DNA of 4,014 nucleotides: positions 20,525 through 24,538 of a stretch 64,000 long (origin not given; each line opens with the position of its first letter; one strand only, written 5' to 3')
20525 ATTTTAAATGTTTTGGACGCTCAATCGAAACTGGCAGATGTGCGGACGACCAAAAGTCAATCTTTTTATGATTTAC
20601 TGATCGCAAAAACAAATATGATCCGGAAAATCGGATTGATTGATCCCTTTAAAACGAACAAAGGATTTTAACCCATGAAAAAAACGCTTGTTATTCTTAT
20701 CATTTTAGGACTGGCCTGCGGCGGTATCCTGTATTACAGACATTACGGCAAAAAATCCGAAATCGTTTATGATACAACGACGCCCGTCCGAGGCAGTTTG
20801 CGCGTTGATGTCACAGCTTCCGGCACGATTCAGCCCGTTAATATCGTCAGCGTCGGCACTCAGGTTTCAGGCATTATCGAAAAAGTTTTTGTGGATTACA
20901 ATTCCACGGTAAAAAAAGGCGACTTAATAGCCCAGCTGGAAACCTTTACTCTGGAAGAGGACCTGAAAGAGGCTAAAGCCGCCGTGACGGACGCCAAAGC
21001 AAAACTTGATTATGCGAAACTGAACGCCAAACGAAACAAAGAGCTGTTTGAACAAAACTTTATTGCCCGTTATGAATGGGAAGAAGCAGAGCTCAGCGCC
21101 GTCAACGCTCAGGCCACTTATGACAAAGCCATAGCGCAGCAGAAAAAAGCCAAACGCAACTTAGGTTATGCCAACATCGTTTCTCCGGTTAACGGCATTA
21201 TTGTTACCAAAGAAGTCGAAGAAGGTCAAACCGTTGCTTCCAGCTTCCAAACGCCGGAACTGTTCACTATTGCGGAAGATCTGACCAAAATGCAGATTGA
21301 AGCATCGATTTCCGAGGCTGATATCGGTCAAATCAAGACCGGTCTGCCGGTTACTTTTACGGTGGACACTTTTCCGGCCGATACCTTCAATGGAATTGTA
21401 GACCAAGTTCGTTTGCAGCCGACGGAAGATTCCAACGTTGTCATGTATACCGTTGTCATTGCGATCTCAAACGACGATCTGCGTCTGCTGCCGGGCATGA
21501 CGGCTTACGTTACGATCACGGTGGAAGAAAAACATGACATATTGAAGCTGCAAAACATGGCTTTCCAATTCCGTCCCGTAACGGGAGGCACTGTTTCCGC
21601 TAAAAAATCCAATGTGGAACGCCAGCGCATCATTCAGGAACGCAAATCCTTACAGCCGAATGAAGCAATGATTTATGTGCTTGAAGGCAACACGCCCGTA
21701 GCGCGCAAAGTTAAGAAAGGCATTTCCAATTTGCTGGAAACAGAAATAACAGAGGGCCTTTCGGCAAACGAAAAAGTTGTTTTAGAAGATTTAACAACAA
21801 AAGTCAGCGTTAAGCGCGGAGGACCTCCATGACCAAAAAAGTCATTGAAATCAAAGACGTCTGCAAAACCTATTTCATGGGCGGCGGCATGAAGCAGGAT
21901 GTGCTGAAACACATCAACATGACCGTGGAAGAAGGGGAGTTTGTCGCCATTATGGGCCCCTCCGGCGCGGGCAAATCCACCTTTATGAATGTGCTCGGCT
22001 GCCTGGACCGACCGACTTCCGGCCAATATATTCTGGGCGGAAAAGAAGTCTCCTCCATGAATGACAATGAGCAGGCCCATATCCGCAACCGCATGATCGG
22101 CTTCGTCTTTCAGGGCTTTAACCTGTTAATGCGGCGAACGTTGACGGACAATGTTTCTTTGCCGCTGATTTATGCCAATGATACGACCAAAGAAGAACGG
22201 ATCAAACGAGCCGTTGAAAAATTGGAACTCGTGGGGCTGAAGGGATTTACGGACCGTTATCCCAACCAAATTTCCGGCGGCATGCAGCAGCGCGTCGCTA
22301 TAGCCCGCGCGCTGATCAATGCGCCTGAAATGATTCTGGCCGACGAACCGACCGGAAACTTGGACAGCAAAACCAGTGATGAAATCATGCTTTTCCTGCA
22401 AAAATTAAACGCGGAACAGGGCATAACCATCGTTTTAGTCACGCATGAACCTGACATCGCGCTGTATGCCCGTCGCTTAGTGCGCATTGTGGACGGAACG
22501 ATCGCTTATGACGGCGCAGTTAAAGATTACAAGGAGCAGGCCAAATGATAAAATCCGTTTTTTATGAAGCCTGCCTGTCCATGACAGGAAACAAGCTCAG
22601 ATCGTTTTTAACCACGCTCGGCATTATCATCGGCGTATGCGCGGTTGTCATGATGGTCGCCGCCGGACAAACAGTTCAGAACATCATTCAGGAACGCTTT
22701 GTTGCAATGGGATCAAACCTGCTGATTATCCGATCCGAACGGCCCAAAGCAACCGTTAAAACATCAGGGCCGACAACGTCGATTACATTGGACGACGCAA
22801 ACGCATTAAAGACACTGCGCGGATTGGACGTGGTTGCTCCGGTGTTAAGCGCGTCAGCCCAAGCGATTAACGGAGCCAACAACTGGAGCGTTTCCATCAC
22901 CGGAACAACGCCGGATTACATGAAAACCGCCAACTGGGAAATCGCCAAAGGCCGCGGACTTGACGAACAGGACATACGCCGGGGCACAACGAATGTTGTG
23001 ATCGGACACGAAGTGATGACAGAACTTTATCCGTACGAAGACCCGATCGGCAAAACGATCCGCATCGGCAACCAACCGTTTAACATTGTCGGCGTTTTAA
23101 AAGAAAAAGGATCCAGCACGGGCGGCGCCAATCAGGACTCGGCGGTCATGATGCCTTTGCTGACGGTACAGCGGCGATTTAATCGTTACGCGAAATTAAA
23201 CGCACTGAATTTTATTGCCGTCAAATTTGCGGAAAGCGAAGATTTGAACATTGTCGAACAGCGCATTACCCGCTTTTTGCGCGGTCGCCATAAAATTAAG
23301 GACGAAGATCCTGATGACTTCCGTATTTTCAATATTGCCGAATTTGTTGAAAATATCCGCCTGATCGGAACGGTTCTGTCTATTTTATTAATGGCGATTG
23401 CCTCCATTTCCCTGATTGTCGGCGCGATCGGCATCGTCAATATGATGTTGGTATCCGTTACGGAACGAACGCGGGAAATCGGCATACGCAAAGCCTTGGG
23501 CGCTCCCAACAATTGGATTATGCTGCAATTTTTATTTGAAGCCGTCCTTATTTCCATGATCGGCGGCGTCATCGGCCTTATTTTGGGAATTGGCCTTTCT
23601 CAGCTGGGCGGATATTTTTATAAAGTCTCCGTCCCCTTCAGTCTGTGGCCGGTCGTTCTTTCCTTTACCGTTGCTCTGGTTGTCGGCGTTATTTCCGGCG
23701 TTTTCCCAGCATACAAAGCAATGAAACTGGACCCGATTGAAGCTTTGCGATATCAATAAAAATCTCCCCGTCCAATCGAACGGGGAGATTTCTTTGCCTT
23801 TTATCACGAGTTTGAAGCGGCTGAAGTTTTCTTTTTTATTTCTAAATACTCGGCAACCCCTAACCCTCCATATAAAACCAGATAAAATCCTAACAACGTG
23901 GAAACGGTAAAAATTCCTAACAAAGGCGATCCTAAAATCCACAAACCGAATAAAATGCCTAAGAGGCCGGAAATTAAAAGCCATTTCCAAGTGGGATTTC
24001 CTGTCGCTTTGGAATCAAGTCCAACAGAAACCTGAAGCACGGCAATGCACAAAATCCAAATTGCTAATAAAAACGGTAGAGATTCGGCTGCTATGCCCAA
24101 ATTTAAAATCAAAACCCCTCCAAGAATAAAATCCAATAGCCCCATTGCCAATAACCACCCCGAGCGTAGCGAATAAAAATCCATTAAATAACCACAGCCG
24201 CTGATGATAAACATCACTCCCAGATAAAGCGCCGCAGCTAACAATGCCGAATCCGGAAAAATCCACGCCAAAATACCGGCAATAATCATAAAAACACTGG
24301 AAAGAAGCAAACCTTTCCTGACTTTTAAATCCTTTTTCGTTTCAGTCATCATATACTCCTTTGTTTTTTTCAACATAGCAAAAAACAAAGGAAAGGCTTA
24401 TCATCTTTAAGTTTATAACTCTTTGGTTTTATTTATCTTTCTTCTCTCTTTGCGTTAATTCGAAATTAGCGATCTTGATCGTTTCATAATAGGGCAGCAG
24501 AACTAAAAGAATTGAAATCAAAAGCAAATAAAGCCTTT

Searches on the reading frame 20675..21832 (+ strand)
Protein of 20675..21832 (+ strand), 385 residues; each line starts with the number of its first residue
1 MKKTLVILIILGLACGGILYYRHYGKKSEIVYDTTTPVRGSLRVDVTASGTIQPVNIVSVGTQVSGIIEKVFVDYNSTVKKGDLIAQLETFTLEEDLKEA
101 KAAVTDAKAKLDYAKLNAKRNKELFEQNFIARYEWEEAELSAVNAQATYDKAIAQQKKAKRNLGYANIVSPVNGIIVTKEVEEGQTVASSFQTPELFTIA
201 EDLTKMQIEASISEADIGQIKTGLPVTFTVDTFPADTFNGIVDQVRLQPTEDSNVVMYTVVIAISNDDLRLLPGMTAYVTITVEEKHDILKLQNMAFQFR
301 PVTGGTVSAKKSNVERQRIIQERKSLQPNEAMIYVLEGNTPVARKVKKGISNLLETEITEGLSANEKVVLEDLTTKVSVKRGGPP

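Call 3: search_protein_families(library=pfam, proteins=[window:20675-21832:+], max_evalue=0.01)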
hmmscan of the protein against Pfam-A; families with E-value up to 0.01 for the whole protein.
window:20675-21832:+ (385 aa): 4 families
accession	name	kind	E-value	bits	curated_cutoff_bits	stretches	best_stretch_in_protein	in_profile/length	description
PF16576.10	HlyD_D23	-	9.6e-24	84.3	30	1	44-277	4-214/214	Barrel-sandwich domain of CusB or HlyD membrane-fusion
PF13437.12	HlyD_3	-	9.8e-15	55.6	22.2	1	168-274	2-106/106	HlyD family secretion protein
PF13533.13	Biotin_lipoyl_2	-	2.2e-06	27.8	29.8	1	60-89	3-32/32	Biotin-lipoyl like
PF00364.28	Biotin_lipoyl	-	0.00087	19.5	22.1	0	60-88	45-73/73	Biotin-requiring enzyme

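Call 4: search_protein_families(library=ncbifam, proteins=[window:20675-21832:+], max_evalue=0.01)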
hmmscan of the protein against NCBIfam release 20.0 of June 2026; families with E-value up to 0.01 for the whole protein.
window:20675-21832:+ (385 aa): 26 families (the best 25 are shown)
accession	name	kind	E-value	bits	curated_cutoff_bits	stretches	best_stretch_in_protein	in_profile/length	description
TIGR01730.1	RND_mfp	subfamily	4.7e-49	167.1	94.9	1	36-293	5-256/322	efflux RND transporter periplasmic adaptor subunit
NF008606.0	PRK11578.1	equivalog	3.1e-41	141.8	342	1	2-293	8-310/371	macrolide transporter subunit MacA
TIGR00999.1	8a0102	subfamily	6.4e-29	100.9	319.3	1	78-286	3-206/271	CzcB/NccB family metal efflux transporter periplasmic adaptor subunit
TIGR01843.1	type_I_hlyD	subfamily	5.4e-20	71.8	208.65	2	136-286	241-401/422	HlyD family type I secretion periplasmic adaptor subunit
TIGR00998.1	8a0101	subfamily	1.1e-17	64.1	390.8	2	95-246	146-282/334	EmrA/EmrK family multidrug efflux transporter periplasmic adaptor subunit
NF007362.0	PRK09859.1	equivalog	1.7e-17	63.6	738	1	39-286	43-296/385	multidrug transporter subunit MdtE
NF045904.1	RND-peri-MexE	equivalog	3.6e-17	62.3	714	1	54-190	60-196/390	multidrug efflux RND transporter periplasmic adaptor subunit MexE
NF033138.2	RND-peri-MexC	equivalog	1.3e-16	60.7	625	1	40-188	46-194/375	MexC family multidrug efflux RND transporter periplasmic adaptor subunit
NF002939.0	PRK03598.1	equivalog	1.4e-16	60.6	393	2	143-244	182-279/332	secretion protein HlyD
NF000272.2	OqxA_adapt_sub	exception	1.8e-16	60.1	835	1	49-191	59-201/391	multidrug efflux RND transporter periplasmic adaptor subunit OqxA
NF008589.1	PRK11556.1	equivalog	2.5e-16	59.6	391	1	46-220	73-245/392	MdtA/MuxA family multidrug efflux RND transporter periplasmic adaptor subunit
NF007785.0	PRK10476.1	equivalog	1.1e-14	54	376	3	145-245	188-284/347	multidrug transporter subunit MdtN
NF011604.1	PRK15030.1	equivalog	3.1e-14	52.8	765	1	44-222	52-228/397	multidrug efflux RND transporter periplasmic adaptor subunit AcrA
NF007132.1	PRK09578.1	equivalog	4.6e-14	52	512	1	41-217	49-223/396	MexX/AxyX family multidrug efflux RND transporter periplasmic adaptor subunit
TIGR02971.1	heterocyst_DevB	subfamily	1.7e-13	50.7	129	2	96-248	136-281/327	ABC exporter membrane fusion protein, DevB family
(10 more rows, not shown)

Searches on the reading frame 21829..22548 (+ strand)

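Call 3: search_protein_families(library=pfam, proteins=[window:21829-22548:+], max_evalue=0.01)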
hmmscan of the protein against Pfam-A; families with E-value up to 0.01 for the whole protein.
window:21829-22548:+ (239 aa): 6 families
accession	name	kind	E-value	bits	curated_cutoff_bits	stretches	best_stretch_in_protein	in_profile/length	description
PF00005.33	ABC_tran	-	1.1e-33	117.2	25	1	26-175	1-136/137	ABC transporter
PF13304.12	AAA_21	-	3.4e-07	31.1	27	0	115-208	176-300/304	AAA domain, putative AbiEii toxin, Type IV TA system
PF03193.22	RsgA_GTPase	-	0.00039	20.7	30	1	23-56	94-126/174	RsgA GTPase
PF13481.12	AAA_25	-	0.0021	18.2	27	0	32-58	29-55/195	AAA domain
PF13555.12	AAA_29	-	0.0028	17.8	27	1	31-53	17-39/61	P-loop containing region of AAA domain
PF02463.25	SMC_N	-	0.0085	16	40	0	36-220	24-211/220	RecF/RecN/SMC N terminal domain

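Call 4: search_protein_families(library=ncbifam, proteins=[window:21829-22548:+], max_evalue=0.01)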
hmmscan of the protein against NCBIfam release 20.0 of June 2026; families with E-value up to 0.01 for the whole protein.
window:21829-22548:+ (239 aa): 191 families (the best 25 are shown)
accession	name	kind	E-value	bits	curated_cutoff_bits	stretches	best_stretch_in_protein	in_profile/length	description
NF007826.0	PRK10535.1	equivalog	5.6e-71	239.6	966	1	4-236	3-232/648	macrolide ABC transporter ATP-binding protein/permease MacB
NF038007.1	ABC_ATP_DarD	equivalog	6.8e-69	231.7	375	1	6-224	2-217/218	darobactin export ABC transporter ATP-binding protein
TIGR02211.1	LolD_lipo_ex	equivalog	4.9e-65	219.1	307.75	1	5-225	1-219/221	lipoprotein-releasing ABC transporter ATP-binding protein LolD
TIGR03608.1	L_ocin_972_ABC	subfamily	3e-60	203.2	254.85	1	22-220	10-206/206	putative bacteriocin export ABC transporter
NF008639.0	PRK11629.1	equivalog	6.1e-60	202.5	360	1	2-226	3-225/234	lipoprotein-releasing ABC transporter ATP-binding protein LolD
TIGR02982.1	heterocyst_DevA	subfamily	4.1e-59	199.8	295.8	1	5-225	1-219/220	ABC exporter ATP-binding subunit, DevA family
TIGR02673.1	FtsE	equivalog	4.1e-59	199.8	264.85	1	5-221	1-211/214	cell division ATP-binding protein FtsE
TIGR02315.1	ABC_phnC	equivalog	3.4e-55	187.1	266.1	1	6-237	2-236/243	phosphonate ABC transporter ATP-binding protein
NF007879.0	PRK10584.1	equivalog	8e-53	179.5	336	1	3-225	4-224/228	putative ABC transporter ATP-binding protein YbbA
TIGR01186.1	proV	subfamily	3.8e-52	177.6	326.6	1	25-226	8-209/363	betaine/proline/choline family ABC transporter ATP-binding protein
TIGR02314.1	ABC_MetN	equivalog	7.2e-52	176.5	499.7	1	6-223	2-217/343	methionine ABC transporter ATP-binding protein MetN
TIGR00968.1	3a0106s01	subfamily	1.9e-51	174.9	342.75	1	6-233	1-217/237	sulfate ABC transporter ATP-binding protein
NF040933.2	ABC_arch_GlcV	equivalog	1.6e-50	172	450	1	6-233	3-228/357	glucose ABC transporter ATP-binding protein GlcV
NF007027.0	PRK09493.1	equivalog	4.5e-50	170.2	379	1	5-233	1-222/240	glutamine ABC transporter ATP-binding protein GlnQ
TIGR03265.1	PhnT2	equivalog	6.1e-50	170.4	457.7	1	4-229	3-217/353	putative 2-aminoethylphosphonate ABC transporter ATP-binding protein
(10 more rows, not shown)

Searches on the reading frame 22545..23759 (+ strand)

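Call 3: search_protein_families(library=pfam, proteins=[window:22545-23759:+], max_evalue=0.01)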
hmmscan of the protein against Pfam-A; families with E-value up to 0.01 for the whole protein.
window:22545-23759:+ (404 aa): 2 families
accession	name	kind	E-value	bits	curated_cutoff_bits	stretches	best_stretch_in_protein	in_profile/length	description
PF12704.14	MacB_PCD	-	1.9e-48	165.9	27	1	20-243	1-206/207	MacB-like periplasmic core domain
PF02687.27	FtsX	-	8.8e-23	81.1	25.5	1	284-397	2-120/120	FtsX-like permease C-terminal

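Call 4: search_protein_families(library=ncbifam, proteins=[window:22545-23759:+], max_evalue=0.01)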
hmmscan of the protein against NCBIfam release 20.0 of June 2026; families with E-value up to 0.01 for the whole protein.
window:22545-23759:+ (404 aa): 12 families
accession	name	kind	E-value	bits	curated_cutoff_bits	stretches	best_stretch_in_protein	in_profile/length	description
NF007826.0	PRK10535.1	equivalog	5.7e-66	223.1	966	1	8-401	260-645/648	macrolide ABC transporter ATP-binding protein/permease MacB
TIGR03434.1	ADOP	subfamily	4.8e-41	140.7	622.3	1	33-403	427-802/803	ADOP family duplicated permease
TIGR02212.1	lolCE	equivalog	6e-19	68.3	362.45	1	18-404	22-411/411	lipoprotein-releasing ABC transporter permease subunit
NF038347.1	FtsX_Gpos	exception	3.6e-10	39.7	225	1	223-350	123-240/296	permease-like cell division protein FtsX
NF038346.1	FtsX_actino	exception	8.8e-09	35.1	250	1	266-354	167-255/308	permease-like cell division protein FtsX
NF008076.0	PRK10814.1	exception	2.6e-08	33.3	473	1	18-404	25-399/399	lipoprotein-releasing ABC transporter permease subunit LolC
TIGR00439.2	FtsX_Gneg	equivalog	1.6e-07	30.8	255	1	257-352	152-241/292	permease-like cell division protein FtsX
NF008357.0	PRK11146.1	exception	5e-07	28.9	439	1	18-351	25-341/414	lipoprotein-releasing ABC transporter permease subunit LolE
TIGR02213.1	lolE_release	exception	5.3e-07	28.8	540.35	1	19-351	23-338/411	lipoprotein-releasing ABC transporter permease subunit LolE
NF041854.1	ABC_perm_YbbP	equivalog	4.9e-05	21.4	999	1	168-402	140-369/806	putative ABC transporter permease subunit YbbP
TIGR01185.1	devC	equivalog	0.0001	21.4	290.35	1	250-383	226-355/380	ABC transporter permease DevC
NF038008.1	ABC_perm_DarB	equivalog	0.0028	15.7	700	0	282-378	276-372/777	darobactin export ABC transporter permease subunit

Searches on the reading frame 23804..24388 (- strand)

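Call 51: search_protein_families(library=pfam, proteins=[window:23804-24388:-], max_evalue=0.0001)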
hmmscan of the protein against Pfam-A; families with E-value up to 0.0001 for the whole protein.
window:23804-24388:- (194 aa): 1 family
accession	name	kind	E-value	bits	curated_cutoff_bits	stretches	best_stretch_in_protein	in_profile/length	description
PF03729.18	DUF308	-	2.1e-19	70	25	2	30-94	2-72/73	Short repeat of unknown function (DUF308)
